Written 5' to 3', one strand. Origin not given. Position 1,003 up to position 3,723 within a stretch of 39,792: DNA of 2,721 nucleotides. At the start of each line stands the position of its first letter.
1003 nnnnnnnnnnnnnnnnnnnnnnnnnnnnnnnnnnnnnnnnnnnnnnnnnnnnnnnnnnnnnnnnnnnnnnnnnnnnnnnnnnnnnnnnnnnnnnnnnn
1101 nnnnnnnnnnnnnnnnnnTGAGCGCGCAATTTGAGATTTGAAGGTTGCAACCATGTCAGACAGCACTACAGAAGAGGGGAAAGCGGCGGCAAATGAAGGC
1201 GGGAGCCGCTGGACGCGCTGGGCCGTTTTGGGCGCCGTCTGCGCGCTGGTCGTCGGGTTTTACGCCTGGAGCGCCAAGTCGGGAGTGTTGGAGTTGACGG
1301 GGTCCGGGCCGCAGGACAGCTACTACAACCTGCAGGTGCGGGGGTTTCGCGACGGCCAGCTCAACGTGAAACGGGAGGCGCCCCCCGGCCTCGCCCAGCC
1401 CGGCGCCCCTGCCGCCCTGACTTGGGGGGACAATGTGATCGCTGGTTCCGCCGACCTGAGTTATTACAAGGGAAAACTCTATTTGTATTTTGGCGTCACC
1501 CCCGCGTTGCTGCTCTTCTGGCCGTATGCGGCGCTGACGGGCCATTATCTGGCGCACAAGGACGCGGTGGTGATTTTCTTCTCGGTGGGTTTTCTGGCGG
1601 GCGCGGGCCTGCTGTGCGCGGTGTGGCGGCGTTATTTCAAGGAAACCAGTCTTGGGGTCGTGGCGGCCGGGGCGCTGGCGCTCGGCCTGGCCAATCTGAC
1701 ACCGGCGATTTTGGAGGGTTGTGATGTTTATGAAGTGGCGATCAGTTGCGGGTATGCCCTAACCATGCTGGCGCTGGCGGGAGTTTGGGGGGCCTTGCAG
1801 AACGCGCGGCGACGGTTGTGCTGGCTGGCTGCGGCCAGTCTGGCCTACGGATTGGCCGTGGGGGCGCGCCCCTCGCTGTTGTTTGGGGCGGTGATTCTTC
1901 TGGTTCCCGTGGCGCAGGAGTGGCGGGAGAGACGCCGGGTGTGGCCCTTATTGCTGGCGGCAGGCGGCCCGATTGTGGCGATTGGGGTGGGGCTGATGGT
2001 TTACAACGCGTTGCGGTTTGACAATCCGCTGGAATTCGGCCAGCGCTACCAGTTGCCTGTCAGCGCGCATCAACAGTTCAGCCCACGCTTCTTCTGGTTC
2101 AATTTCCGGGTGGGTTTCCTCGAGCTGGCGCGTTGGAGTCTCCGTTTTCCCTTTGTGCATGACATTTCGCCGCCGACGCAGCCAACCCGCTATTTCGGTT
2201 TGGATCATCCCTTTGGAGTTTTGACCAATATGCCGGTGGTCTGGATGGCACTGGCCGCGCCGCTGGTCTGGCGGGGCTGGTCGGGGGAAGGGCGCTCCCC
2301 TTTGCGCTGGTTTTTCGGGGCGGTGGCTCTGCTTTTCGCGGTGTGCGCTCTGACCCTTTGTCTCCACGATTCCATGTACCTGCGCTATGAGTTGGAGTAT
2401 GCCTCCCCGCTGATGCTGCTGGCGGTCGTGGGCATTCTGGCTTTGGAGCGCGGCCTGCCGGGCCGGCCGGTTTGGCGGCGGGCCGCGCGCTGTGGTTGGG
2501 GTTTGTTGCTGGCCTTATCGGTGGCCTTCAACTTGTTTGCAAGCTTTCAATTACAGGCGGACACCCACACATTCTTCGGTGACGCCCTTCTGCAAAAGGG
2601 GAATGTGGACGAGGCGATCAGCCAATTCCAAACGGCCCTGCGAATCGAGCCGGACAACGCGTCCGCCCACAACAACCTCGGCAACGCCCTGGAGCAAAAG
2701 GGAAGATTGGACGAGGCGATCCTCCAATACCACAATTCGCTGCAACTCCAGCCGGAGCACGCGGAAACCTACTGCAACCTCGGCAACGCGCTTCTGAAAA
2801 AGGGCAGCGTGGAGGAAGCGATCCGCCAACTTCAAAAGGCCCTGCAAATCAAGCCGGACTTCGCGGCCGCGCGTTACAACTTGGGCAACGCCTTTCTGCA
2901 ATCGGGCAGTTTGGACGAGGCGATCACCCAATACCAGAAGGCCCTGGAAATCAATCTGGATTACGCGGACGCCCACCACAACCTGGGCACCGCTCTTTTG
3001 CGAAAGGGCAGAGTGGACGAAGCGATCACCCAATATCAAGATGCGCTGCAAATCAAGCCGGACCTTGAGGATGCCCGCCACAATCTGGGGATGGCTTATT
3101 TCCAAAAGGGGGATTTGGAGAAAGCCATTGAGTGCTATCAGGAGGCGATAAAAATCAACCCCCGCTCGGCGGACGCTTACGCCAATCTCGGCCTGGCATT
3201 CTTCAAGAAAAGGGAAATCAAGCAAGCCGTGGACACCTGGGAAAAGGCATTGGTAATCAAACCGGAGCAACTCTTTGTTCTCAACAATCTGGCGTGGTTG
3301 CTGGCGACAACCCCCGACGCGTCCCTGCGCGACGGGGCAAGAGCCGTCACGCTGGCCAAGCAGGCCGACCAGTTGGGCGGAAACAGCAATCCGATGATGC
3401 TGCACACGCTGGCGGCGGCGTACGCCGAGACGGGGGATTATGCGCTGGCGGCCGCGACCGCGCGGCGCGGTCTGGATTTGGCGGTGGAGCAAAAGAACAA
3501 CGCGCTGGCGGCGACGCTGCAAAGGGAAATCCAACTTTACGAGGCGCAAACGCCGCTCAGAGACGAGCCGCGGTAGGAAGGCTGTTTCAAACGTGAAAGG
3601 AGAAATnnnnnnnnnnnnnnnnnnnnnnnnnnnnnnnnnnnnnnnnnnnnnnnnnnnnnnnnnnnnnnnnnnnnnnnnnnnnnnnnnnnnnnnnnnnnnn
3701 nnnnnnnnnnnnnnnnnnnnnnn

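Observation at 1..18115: Eight-gene head-to-tail array of GT-C-like membrane domain / TPR fusion paralogues: a candidate diversified periplasmic protein-glycosylation battery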

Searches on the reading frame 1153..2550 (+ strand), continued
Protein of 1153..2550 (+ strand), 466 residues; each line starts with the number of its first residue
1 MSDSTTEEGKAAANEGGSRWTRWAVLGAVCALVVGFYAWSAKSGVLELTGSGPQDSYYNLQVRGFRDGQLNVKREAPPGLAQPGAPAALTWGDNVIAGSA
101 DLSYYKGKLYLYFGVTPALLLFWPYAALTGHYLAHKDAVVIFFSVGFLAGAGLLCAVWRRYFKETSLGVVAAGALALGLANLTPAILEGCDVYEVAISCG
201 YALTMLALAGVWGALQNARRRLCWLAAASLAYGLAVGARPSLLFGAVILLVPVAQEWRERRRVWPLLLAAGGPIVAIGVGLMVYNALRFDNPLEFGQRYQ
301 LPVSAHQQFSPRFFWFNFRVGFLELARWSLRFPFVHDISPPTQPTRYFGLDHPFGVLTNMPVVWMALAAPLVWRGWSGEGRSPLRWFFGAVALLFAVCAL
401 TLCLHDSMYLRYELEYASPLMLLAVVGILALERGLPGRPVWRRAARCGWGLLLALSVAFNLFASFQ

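Call 72: search_solved_structures(query=A3, max_evalue=10, show_alignments=1)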
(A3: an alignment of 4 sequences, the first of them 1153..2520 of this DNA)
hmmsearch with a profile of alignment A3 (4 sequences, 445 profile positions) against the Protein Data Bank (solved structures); distinct sequences matched with E-value up to 10: 0.

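Call 77: search_protein_representatives(alignment_id=A3)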
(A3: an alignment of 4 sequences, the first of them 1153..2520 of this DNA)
Query: 4 sequences, 445 profile positions. Proteins with E-value up to 0.001 (for the whole library): 4460; up to 1e-10: 3419; up to 1e-30: 900. The best 150 are listed.
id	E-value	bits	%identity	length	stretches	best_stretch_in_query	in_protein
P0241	3.1e-221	751.1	-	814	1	1-445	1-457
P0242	1.4e-168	577.6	-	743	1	1-436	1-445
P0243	9.1e-152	522.2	-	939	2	7-259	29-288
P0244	6.4e-145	499.6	-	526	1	95-403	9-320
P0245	2.5e-142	491.1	-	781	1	11-444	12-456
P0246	1.2e-138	478.9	-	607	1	27-445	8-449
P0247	3.8e-138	477.3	-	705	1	17-445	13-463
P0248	5.0e-135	467.0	-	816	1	17-444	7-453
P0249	7.6e-134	463.1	-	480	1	19-441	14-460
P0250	4.0e-132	457.4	-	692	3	166-374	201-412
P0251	1.8e-131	455.2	-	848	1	17-444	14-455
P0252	2.0e-130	451.8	-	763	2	218-445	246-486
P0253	5.5e-130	450.4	-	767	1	28-445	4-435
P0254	7.2e-130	450.0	-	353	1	117-431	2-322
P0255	8.6e-130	449.7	-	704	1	15-445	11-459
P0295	1.3e-103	363.5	-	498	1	26-438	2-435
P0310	4.7e-99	348.4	-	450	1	109-441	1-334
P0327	7.3e-92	324.7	-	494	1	14-437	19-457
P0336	6.0e-88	311.8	-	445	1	33-444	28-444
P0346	2.5e-84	299.9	-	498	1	117-445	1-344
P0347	3.1e-84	299.6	-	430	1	100-431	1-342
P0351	1.9e-82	293.7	-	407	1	26-375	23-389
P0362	3.2e-79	283.0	-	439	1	23-433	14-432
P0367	8.0e-78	278.5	-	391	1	26-387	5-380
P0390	1.3e-71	258.0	-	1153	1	19-443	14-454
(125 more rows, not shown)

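Call 78: search_protein_families(library=pfam, proteins=[P0336, P0362, P0347, P0351, P0367, P0249, P0295, P0327, P0310, P0346], max_evalue=0.1)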
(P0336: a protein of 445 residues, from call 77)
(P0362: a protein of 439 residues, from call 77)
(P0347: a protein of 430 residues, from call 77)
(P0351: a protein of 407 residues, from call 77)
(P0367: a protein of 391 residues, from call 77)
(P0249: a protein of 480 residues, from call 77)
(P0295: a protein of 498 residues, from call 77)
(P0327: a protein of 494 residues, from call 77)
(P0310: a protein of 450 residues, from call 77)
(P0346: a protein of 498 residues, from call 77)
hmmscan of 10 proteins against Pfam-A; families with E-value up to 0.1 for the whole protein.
P0336 (445 aa): 0 families

P0362 (439 aa): 3 families
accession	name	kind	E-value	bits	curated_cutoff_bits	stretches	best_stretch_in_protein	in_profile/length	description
PF19992.4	DUF6427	-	0.0036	17.1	25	1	189-269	85-165/301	Family of unknown function (DUF6427)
PF13231.12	PMT_2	-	0.011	16.4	26.1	1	126-276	22-160/160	Dolichyl-phosphate-mannose-protein mannosyltransferase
PF20176.3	DUF6541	-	0.024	13.3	29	1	118-396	173-413/646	Family of unknown function (DUF6541)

P0347 (430 aa): 0 families

P0351 (407 aa): 0 families

P0367 (391 aa): 0 families

P0249 (480 aa): 1 family
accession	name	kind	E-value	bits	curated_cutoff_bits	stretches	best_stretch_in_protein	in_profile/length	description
PF03383.21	Serpentine_r_xa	-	0.0002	21.8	22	1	163-206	80-123/153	Caenorhabditis serpentine receptor-like protein, class xa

P0295 (498 aa): 1 family
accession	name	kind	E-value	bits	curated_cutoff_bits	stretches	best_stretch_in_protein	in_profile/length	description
PF20176.3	DUF6541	-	0.0015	17.3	29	1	142-282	203-345/646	Family of unknown function (DUF6541)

P0327 (494 aa): 0 families

P0310 (450 aa): 8 families
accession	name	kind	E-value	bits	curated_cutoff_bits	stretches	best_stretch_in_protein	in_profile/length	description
PF13414.12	TPR_11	-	4.4e-10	39.5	26.8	1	408-437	10-39/42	TPR repeat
PF14559.12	TPR_19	-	7e-09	36.3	25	2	410-439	9-38/68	Tetratricopeptide repeat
PF13432.12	TPR_16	-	1.5e-05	25.7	32.7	1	408-439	13-44/65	Tetratricopeptide repeat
PF07719.23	TPR_2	-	0.00063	20.1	27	0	409-425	18-34/34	Tetratricopeptide repeat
PF00515.34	TPR_1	-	0.00098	19.3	27.8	0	409-425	18-34/34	Tetratricopeptide repeat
PF13431.12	TPR_17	-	0.0019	18.7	24.4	1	415-438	2-25/34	Tetratricopeptide repeat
PF23914.1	TPR_CcmH_CycH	-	0.0041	17.4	42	0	364-404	57-97/158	Cytochrome c-type biogenesis protein H TPR domain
PF24575.1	TPR_Slam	-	0.037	14.9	35.2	0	400-438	54-93/104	Surface lipoprotein assembly modifier, N-terminal TPR repeats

P0346 (498 aa): 19 families
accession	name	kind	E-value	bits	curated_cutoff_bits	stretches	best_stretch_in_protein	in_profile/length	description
PF13414.12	TPR_11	-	3.1e-28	97.6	26.8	3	438-475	1-38/42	TPR repeat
PF13432.12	TPR_16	-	4.9e-25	88.1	32.7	4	402-463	2-63/65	Tetratricopeptide repeat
PF07719.23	TPR_2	-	1.9e-24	84.1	27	4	435-464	5-34/34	Tetratricopeptide repeat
PF00515.34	TPR_1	-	5.4e-21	73.9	27.8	2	433-464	3-34/34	Tetratricopeptide repeat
PF13431.12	TPR_17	-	3.7e-20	70.9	24.4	3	454-486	2-34/34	Tetratricopeptide repeat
PF14559.12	TPR_19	-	1.3e-16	61.1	25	3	441-491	1-51/68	Tetratricopeptide repeat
PF13424.12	TPR_12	-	2e-12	47.6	30.1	2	435-495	7-68/77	Tetratricopeptide repeat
PF13428.12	TPR_14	-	2.6e-12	46.6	23.5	2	433-473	3-43/44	Tetratricopeptide repeat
PF13181.12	TPR_8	-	3.5e-10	39.6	25.7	1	363-395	1-33/34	Tetratricopeptide repeat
PF13176.12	TPR_7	-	8.3e-10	38.4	27.9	0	435-464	3-34/36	Tetratricopeptide repeat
PF13371.12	TPR_9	-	1.2e-09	38.5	35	2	373-432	5-64/73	Tetratricopeptide repeat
PF24575.1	TPR_Slam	-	9.8e-08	32.8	35.2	0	370-407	54-91/104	Surface lipoprotein assembly modifier, N-terminal TPR repeats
PF13374.12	TPR_10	-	1.5e-06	28.4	27.5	1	434-460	5-31/42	Tetratricopeptide repeat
PF03704.23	BTAD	-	1.9e-06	28.7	22.1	1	385-457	50-122/146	Bacterial transcriptional activator domain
PF23914.1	TPR_CcmH_CycH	-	0.0002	21.7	42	0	409-484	62-140/158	Cytochrome c-type biogenesis protein H TPR domain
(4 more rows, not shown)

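Call 80: search_protein_families(library=pfam, proteins=[L122:5056-6300:+, L158:19653-20894:+, L106:8223-9572:+, L087:17916-19535:+], max_evalue=1)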
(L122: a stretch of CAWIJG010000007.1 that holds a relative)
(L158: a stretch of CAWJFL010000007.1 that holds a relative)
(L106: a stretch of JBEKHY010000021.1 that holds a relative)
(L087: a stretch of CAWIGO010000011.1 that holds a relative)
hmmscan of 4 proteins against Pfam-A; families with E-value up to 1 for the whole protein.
L122:5056-6300:+ (415 aa): 0 families

L158:19653-20894:+ (414 aa): 2 families
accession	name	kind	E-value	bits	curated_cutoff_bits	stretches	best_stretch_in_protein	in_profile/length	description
PF13231.12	PMT_2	-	1.4e-05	25.8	26.1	1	76-238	4-147/160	Dolichyl-phosphate-mannose-protein mannosyltransferase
PF17310.7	DUF5357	-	0.21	10.7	25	1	339-384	55-98/322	Family of unknown function (DUF5357)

L106:8223-9572:+ (450 aa): 0 families

L087:17916-19535:+ (540 aa): 0 families

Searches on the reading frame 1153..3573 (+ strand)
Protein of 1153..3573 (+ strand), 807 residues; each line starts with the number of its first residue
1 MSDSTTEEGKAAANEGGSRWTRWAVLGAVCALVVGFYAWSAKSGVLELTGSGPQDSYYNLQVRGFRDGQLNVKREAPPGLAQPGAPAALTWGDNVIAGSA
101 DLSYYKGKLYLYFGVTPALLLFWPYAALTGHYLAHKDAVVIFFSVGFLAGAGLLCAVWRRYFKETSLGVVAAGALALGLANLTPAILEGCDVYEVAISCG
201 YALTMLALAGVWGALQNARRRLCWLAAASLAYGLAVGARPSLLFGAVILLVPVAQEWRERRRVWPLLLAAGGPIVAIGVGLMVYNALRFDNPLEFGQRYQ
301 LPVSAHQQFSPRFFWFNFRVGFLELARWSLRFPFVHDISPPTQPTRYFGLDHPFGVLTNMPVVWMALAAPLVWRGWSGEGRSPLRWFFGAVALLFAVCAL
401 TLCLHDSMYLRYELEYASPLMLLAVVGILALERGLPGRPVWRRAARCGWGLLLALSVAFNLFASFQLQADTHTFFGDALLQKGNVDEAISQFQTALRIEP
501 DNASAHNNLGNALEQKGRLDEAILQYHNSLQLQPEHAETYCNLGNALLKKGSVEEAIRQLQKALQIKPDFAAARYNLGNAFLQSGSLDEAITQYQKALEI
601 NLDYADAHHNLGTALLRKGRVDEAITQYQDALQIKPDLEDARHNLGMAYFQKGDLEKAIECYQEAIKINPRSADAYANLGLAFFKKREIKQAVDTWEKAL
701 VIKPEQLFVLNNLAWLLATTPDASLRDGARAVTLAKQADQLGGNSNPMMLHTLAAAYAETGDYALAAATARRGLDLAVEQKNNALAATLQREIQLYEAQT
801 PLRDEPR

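Call 5: search_protein_families(library=pfam, proteins=[window:1153-3573:+], max_evalue=0.01)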
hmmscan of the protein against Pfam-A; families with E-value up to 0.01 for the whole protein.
window:1153-3573:+ (807 aa): 41 families (the best 25 are shown)
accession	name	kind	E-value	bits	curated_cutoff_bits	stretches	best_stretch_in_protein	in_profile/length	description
PF13414.12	TPR_11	-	9.2e-72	236.9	26.8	6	646-686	1-41/42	TPR repeat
PF00515.34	TPR_1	-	4.4e-60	197.7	27.8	7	640-671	2-33/34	Tetratricopeptide repeat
PF07719.23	TPR_2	-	5.5e-56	182.5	27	7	641-671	3-33/34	Tetratricopeptide repeat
PF13181.12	TPR_8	-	6.1e-46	151.1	25.7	5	640-670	2-32/34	Tetratricopeptide repeat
PF13432.12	TPR_16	-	1.6e-39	134.3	32.7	4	476-526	4-53/65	Tetratricopeptide repeat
PF13431.12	TPR_17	-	1.9e-37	124.8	24.4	6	492-523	2-33/34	Tetratricopeptide repeat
PF13424.12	TPR_12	-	9.5e-35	119.1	30.1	4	604-668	2-74/77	Tetratricopeptide repeat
PF14559.12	TPR_19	-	8.6e-32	109.7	25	5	547-608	1-62/68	Tetratricopeptide repeat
PF13428.12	TPR_14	-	3.2e-29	98.8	23.5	4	640-680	2-42/44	Tetratricopeptide repeat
PF13176.12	TPR_7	-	1.2e-24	84.7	27.9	1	607-641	1-35/36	Tetratricopeptide repeat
PF13374.12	TPR_10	-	3.3e-20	71.8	27.5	2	641-668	4-31/42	Tetratricopeptide repeat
PF23914.1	TPR_CcmH_CycH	-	6.6e-16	59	42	3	528-634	41-150/158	Cytochrome c-type biogenesis protein H TPR domain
PF03704.23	BTAD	-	1.7e-14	54.8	22.1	2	605-667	62-124/146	Bacterial transcriptional activator domain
PF24575.1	TPR_Slam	-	1.7e-14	54.5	35.2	2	616-658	58-100/104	Surface lipoprotein assembly modifier, N-terminal TPR repeats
PF13174.12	TPR_6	-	5.8e-14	52.1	26.3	1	640-672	1-33/33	Tetratricopeptide repeat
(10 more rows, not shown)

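Call 6: search_protein_families(library=ncbifam, proteins=[window:1153-3573:+], max_evalue=0.01)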
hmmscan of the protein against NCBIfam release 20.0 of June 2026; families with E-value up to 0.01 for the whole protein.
window:1153-3573:+ (807 aa): 50 families (the best 25 are shown)
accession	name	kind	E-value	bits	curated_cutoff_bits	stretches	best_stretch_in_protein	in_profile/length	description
NF033762.1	social_mot_Tgl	equivalog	3.6e-41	141.2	225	3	573-718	33-181/252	social motility TPR repeat lipoprotein Tgl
NF040959.1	MamA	equivalog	6.4e-41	140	200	2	476-612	44-180/204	magnetosome protein MamA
TIGR02917.1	PEP_TPR_lipo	equivalog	6.2e-39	133.6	312.2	3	532-706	460-634/899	XrtA/PEP-CTERM system TPR-repeat protein PrsT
TIGR02521.1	type_IV_pilW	equivalog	4.8e-36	124.5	154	3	469-565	31-127/234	type IV pilus biogenesis/stability protein PilW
NF047507.1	TPR_BatC_Lepto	exception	1.3e-33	116.3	175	6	542-611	63-136/214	TPR repeat-containing protein BatC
NF033758.1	gliding_GltE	equivalog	1.6e-23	83.4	225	2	593-763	74-238/411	adventurous gliding motility TPR repeat lipoprotein GltE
NF008391.2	PRK11189.1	equivalog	2.3e-22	79.9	250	3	627-697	87-157/297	lipoprotein NlpI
NF033920.0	C39_PA2778_fam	equivalog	1.5e-20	73.7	150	3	477-568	164-255/255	PA2778 family cysteine peptidase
NF011721.1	PRK15174.1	equivalog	1.1e-19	70.1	1200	3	546-653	221-332/656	Vi polysaccharide transport protein VexE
TIGR02552.1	LcrH_SycD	equivalog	1.8e-19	69.8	104.8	3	479-569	28-118/136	SycD/LcrH family type III secretion system chaperone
NF002725.1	PRK02603.1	equivalog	7.5e-19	68.4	143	3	617-688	47-121/173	photosystem I assembly protein Ycf3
NF047371.1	FlcA_CTERM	equivalog_domain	2e-16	59.6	300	2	527-634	428-536/646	periplasmic flagellar collar protein FlcA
TIGR02795.1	tol_pal_ybgF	equivalog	2.3e-16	60.5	90.1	1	639-698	39-101/119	tol-pal system protein YbgF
NF008757.0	PRK11788.1-5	equivalog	3.3e-16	59.4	363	3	574-726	38-192/388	lipopolysaccharide assembly protein LapB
NF008520.0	PRK11447.1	equivalog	6.4e-16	57.4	858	3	553-639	251-337/1157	cellulose synthase complex outer membrane protein BcsC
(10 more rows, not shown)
